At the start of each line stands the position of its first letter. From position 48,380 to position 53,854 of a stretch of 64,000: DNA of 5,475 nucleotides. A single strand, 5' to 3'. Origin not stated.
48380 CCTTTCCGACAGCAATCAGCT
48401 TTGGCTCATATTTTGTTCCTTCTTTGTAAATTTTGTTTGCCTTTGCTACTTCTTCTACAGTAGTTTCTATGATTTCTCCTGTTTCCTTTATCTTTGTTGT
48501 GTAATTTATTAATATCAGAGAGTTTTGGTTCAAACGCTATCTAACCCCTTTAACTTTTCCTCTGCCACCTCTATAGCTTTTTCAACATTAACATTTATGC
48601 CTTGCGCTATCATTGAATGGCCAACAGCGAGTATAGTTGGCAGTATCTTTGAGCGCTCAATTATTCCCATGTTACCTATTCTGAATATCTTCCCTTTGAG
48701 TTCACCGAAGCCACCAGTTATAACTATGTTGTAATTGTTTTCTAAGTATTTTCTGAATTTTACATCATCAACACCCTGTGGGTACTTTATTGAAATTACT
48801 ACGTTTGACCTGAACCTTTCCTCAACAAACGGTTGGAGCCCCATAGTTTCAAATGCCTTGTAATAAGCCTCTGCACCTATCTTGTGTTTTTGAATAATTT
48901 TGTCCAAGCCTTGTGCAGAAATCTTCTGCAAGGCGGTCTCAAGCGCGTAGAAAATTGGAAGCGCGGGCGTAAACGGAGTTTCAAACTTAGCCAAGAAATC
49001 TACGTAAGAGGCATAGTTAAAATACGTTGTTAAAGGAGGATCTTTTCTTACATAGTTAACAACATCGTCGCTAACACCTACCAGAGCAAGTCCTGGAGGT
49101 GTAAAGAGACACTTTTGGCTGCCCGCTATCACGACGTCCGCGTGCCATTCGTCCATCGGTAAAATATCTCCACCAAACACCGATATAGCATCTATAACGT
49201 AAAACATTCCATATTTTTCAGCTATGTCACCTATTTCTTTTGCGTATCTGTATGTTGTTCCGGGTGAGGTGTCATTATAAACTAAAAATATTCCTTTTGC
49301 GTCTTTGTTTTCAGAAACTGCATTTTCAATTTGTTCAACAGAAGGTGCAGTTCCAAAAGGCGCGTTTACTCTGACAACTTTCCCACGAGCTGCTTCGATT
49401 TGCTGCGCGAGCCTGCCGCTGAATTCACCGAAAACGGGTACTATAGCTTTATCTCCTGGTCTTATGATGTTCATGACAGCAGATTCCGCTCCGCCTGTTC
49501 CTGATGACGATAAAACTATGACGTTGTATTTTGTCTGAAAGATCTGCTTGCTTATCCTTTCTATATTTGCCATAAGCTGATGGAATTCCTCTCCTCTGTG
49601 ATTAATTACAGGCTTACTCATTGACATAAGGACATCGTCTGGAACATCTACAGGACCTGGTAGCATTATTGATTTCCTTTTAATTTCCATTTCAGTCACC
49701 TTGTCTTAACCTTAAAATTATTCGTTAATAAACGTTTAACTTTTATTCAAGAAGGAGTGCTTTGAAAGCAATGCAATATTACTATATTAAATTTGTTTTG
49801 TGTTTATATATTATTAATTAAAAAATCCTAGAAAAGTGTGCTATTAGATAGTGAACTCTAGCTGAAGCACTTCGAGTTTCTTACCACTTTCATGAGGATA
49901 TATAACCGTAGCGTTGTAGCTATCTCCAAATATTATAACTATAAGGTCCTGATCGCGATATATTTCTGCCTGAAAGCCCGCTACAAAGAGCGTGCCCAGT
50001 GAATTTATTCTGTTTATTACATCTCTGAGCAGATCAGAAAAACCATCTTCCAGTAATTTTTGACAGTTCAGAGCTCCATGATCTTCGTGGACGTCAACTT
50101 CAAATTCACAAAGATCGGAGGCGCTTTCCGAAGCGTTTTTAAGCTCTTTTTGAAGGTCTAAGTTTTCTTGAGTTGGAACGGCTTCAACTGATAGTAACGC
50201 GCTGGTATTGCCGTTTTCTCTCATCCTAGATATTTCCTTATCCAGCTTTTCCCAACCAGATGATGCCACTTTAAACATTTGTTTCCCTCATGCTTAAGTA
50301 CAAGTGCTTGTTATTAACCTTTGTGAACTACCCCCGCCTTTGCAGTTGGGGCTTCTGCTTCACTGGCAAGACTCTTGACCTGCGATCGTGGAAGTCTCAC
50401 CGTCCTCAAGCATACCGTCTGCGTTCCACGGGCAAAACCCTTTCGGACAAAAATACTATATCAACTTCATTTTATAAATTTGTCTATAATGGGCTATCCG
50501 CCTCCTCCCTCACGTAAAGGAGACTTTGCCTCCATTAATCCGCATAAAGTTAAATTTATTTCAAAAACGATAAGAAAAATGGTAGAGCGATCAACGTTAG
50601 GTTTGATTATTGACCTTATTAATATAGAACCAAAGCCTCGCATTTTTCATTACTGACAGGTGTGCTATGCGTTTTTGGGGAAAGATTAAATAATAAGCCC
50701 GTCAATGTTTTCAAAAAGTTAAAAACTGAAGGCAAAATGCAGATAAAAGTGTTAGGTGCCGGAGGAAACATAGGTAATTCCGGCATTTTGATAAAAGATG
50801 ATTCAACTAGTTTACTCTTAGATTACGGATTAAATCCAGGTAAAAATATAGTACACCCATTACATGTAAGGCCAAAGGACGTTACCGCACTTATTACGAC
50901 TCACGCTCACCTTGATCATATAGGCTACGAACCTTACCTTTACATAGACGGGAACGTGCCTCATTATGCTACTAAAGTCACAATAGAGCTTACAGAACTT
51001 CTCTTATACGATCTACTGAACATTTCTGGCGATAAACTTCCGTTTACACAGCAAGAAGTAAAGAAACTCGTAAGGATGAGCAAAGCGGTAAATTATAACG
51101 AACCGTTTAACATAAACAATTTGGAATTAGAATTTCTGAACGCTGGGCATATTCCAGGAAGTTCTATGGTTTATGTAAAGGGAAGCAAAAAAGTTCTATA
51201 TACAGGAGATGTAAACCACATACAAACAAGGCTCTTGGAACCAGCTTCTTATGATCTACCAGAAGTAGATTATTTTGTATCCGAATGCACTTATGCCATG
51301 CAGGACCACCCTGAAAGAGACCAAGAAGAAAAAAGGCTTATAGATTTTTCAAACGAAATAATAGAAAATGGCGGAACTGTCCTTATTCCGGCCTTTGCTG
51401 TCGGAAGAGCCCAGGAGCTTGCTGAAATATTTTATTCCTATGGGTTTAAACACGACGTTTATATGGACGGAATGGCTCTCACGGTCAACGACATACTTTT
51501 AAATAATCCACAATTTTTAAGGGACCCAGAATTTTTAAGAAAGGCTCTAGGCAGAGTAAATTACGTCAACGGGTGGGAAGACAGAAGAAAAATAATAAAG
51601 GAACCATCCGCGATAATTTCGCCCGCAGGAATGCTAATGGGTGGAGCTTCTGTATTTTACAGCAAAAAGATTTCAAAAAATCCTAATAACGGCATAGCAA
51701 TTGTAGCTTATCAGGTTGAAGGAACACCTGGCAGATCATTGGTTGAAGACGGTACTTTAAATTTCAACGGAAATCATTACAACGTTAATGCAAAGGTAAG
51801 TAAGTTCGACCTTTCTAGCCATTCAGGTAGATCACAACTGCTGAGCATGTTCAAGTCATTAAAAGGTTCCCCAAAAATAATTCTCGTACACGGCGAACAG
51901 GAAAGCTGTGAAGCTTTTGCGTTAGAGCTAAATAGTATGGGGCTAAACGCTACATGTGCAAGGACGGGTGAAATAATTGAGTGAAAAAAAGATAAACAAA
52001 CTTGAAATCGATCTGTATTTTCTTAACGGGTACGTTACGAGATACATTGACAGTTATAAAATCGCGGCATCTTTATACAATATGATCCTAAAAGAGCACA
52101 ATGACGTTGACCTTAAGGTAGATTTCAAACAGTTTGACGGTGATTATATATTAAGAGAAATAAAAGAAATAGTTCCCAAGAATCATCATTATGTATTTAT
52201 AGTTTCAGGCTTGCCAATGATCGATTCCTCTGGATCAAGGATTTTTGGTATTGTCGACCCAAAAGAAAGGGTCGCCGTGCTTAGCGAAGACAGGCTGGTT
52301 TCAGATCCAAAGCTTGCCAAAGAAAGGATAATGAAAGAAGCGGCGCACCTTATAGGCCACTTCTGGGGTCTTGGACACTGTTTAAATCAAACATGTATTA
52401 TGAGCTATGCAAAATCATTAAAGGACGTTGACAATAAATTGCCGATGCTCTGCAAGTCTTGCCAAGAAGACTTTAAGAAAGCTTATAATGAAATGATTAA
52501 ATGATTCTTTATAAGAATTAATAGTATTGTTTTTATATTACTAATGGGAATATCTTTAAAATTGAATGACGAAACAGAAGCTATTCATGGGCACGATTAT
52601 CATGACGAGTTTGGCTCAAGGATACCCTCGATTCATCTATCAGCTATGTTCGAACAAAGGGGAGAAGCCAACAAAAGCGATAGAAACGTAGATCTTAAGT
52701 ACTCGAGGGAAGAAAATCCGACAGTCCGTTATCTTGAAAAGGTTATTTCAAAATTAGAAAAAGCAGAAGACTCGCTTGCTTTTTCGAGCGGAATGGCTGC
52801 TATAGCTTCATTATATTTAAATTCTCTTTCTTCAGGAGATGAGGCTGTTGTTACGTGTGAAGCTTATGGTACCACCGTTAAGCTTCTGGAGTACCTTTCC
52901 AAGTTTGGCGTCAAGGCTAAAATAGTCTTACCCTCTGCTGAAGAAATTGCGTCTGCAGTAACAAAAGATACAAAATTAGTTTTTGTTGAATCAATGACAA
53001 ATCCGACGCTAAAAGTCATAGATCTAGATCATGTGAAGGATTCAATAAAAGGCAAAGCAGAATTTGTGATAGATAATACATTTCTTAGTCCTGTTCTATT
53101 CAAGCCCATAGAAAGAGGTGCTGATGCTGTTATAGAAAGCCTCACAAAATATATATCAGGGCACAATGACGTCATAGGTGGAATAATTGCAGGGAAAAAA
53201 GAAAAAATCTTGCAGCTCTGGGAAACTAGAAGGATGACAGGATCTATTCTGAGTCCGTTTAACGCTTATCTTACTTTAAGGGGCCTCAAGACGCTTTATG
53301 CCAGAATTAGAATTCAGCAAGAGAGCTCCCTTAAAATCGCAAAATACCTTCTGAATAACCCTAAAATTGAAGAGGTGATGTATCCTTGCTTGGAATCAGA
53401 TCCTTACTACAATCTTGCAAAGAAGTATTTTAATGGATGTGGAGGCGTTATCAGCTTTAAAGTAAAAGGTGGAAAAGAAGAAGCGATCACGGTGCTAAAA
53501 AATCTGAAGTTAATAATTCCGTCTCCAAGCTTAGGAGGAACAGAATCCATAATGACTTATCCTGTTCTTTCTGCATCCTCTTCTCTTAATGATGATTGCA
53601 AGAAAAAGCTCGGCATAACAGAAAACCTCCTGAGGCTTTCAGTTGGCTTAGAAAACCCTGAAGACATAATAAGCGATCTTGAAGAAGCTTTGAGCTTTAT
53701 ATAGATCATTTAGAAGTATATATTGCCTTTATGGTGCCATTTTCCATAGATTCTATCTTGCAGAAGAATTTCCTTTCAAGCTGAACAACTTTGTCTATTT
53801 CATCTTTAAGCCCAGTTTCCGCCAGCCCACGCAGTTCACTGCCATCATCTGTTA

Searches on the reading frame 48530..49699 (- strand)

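Call 12: search_protein_families(library=pfam, proteins=[window:48530-49699:-])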
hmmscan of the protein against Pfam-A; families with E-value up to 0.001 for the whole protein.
window:48530-49699:- (389 aa): 2 families
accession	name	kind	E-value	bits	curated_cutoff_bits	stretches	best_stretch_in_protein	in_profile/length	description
PF00266.25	Aminotran_5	-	2.5e-21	76.5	21.5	1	32-330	34-338/371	Aminotransferase class-V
PF00155.27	Aminotran_1_2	-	0.00016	21.4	19.7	1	55-172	62-187/361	Aminotransferase class I and II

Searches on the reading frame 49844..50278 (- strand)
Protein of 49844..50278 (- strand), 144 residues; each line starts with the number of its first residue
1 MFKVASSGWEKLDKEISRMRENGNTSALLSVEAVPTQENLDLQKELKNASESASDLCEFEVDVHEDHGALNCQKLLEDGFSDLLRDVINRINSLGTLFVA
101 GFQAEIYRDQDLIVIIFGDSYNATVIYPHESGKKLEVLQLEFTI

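Call 12: search_protein_families(library=pfam, proteins=[window:49844-50278:-])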
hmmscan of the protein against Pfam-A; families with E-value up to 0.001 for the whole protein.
window:49844-50278:- (144 aa): 0 families

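Call 57: find_homologous_proteins(query=window:49844-50278:-, max_evalue=0.00001)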
Query window:49844-50278:- (144 aa): 8 proteins with E <= 0.00001 among 27 candidates.
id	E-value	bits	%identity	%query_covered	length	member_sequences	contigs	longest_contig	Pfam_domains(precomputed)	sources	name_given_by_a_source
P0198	3.1e-84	298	95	100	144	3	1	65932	-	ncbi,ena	-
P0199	3.9e-80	284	89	100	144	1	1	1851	-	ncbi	-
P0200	1.4e-78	279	90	100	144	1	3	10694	-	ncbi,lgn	-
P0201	6.4e-77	274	86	100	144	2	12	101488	-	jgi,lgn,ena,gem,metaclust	jgi:hypothetical protein|metaclust:\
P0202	6.8e-77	274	86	100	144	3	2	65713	-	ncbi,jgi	ncbi:MAG: hypothetical protein ACP5LX_01630 [Nitrososphaeria archaeon]|jgi:hypothetical protein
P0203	8.3e-73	261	81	100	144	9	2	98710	-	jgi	-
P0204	2.4e-56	207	63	100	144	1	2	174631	-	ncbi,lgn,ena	-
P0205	3.9e-55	203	63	100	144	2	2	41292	-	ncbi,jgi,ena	-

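Call 58: find_encoding_contigs(protein=P0198, flank=2500, max_places=2)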
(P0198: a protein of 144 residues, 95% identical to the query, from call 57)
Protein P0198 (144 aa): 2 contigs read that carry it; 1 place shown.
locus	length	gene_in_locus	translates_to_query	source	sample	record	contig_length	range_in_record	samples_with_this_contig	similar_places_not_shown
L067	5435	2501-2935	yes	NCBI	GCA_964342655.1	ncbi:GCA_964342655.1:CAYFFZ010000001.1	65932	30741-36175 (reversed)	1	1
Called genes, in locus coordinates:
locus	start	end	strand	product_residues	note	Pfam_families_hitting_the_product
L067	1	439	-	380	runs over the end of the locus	PF01053:Cys_Met_Meta_PP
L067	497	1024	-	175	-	PF07998:Peptidase_M54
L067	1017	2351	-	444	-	PF00753:Lactamase_B (weak), PF23023:Anti-Pycsar_Apyc1, PF16661:Lactamase_B_6, PF10996:Beta-Casp, PF07521:RMMBL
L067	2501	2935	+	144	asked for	-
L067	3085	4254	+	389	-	PF00266:Aminotran_5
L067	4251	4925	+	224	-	PF00254:FKBP_C, PF22199:FKBP26_IF, PF18046:FKBP26_C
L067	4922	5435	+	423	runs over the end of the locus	PF01979:Amidohydro_1, PF07969:Amidohydro_3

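Call 59: find_encoding_contigs(protein=P0202, flank=2500, max_places=2)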
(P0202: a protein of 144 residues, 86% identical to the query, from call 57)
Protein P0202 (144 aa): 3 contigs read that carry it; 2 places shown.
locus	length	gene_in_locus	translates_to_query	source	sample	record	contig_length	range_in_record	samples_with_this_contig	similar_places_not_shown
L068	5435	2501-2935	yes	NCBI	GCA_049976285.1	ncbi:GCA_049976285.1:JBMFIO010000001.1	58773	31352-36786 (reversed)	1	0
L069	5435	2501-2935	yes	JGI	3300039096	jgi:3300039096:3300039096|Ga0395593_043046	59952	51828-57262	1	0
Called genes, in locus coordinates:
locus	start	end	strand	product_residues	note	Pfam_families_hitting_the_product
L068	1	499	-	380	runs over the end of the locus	PF01053:Cys_Met_Meta_PP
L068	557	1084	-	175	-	PF07998:Peptidase_M54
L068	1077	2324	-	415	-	PF00753:Lactamase_B, PF23023:Anti-Pycsar_Apyc1, PF16661:Lactamase_B_6, PF10996:Beta-Casp, PF07521:RMMBL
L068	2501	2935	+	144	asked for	-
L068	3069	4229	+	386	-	PF00266:Aminotran_5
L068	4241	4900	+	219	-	PF00254:FKBP_C, PF22199:FKBP26_IF, PF18046:FKBP26_C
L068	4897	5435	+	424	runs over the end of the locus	PF01979:Amidohydro_1, PF07969:Amidohydro_3 (weak)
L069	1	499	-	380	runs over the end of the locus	PF01053:Cys_Met_Meta_PP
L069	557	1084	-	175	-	PF07998:Peptidase_M54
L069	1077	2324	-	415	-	PF00753:Lactamase_B, PF23023:Anti-Pycsar_Apyc1, PF16661:Lactamase_B_6, PF10996:Beta-Casp, PF07521:RMMBL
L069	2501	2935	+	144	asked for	-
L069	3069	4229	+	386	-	PF00266:Aminotran_5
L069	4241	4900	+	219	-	PF00254:FKBP_C, PF22199:FKBP26_IF, PF18046:FKBP26_C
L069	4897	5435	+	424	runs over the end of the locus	PF01979:Amidohydro_1, PF07969:Amidohydro_3 (weak)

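Call 60: find_encoding_contigs(protein=P0204, flank=2500, max_places=2)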
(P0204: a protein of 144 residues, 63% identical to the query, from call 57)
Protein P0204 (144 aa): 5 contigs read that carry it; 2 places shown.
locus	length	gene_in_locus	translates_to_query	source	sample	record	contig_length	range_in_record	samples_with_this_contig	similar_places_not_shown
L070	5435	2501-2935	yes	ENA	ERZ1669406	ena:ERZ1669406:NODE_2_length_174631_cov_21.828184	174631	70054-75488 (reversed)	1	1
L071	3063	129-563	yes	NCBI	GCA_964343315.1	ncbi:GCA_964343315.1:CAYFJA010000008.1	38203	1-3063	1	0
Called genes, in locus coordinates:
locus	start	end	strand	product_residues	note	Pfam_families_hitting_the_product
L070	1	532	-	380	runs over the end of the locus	PF01053:Cys_Met_Meta_PP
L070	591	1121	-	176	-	PF07998:Peptidase_M54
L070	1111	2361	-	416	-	PF00753:Lactamase_B, PF23023:Anti-Pycsar_Apyc1, PF12706:Lactamase_B_2 (weak), PF16661:Lactamase_B_6, PF10996:Beta-Casp, PF07521:RMMBL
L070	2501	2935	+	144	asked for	-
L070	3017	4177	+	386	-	PF00266:Aminotran_5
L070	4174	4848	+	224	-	PF00254:FKBP_C, PF22199:FKBP26_IF, PF18046:FKBP26_C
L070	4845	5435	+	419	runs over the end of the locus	PF01979:Amidohydro_1, PF07969:Amidohydro_3 (weak)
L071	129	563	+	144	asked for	-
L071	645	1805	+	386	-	PF00266:Aminotran_5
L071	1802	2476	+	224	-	PF00254:FKBP_C, PF22199:FKBP26_IF, PF18046:FKBP26_C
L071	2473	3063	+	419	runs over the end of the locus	PF01979:Amidohydro_1, PF07969:Amidohydro_3 (weak)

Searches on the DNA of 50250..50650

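Call 8: search_rna_families(source=window, start=50250, end=50650, threshold=evalue, max_evalue=10, show_alignments=3)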
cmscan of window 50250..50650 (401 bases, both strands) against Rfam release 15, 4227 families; matches with E-value up to 10: 2.
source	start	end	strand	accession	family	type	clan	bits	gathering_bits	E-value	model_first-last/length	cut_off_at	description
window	50534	50599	-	RF01652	ceN70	Gene; snRNA; snoRNA; CD-box;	-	16.5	65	0.71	1-71/71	no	Caenorhabditis snoRNA ceN70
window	50556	50579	+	RF00823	lsy-6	Gene; miRNA;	-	13.4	60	7.8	26-49/74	no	lsy-6 microRNA precursor family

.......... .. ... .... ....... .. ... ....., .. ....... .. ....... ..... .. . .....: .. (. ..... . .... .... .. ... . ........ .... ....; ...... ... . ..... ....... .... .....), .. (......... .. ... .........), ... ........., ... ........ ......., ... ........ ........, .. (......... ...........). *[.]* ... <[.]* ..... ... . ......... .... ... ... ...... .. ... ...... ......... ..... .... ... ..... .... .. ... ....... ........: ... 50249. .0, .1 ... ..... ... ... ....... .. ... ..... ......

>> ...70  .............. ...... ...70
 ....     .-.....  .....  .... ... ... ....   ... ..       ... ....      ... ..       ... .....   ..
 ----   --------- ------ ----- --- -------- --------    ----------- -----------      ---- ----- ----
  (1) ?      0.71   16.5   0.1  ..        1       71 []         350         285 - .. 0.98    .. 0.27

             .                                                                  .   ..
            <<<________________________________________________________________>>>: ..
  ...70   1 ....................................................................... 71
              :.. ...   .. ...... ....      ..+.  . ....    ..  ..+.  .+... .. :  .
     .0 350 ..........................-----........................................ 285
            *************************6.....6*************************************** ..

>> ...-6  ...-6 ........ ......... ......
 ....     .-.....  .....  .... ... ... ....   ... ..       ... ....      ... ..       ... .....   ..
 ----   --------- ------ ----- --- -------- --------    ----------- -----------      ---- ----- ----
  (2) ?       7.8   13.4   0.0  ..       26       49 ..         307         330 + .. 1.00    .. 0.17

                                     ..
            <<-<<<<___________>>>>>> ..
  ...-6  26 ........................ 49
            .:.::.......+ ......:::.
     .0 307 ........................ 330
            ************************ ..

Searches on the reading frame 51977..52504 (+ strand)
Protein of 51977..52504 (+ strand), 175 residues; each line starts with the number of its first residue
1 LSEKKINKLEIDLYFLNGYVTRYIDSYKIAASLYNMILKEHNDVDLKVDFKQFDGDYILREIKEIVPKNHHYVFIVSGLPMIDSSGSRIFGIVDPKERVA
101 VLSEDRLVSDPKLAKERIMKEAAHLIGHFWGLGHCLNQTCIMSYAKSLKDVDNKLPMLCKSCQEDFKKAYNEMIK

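Call 12: search_protein_families(library=pfam, proteins=[window:51977-52504:+])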
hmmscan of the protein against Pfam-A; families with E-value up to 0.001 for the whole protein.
window:51977-52504:+ (175 aa): 1 family
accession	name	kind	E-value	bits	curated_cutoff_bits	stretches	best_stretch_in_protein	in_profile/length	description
PF07998.17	Peptidase_M54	-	1.3e-17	64.9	24.4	1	96-168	122-194/194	Peptidase family M54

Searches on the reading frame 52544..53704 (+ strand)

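Call 12: search_protein_families(library=pfam, proteins=[window:52544-53704:+])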
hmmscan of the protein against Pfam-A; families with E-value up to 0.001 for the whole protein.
window:52544-53704:+ (386 aa): 2 families
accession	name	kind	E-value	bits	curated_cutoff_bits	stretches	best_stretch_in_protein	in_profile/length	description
PF01053.26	Cys_Met_Meta_PP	-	6.9e-116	387.4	27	1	10-383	1-380/381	Cys/Met metabolism PLP-dependent enzyme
PF06838.17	Met_gamma_lyase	-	8.9e-05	21.6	24.2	1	64-224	60-245/405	Methionine gamma-lyase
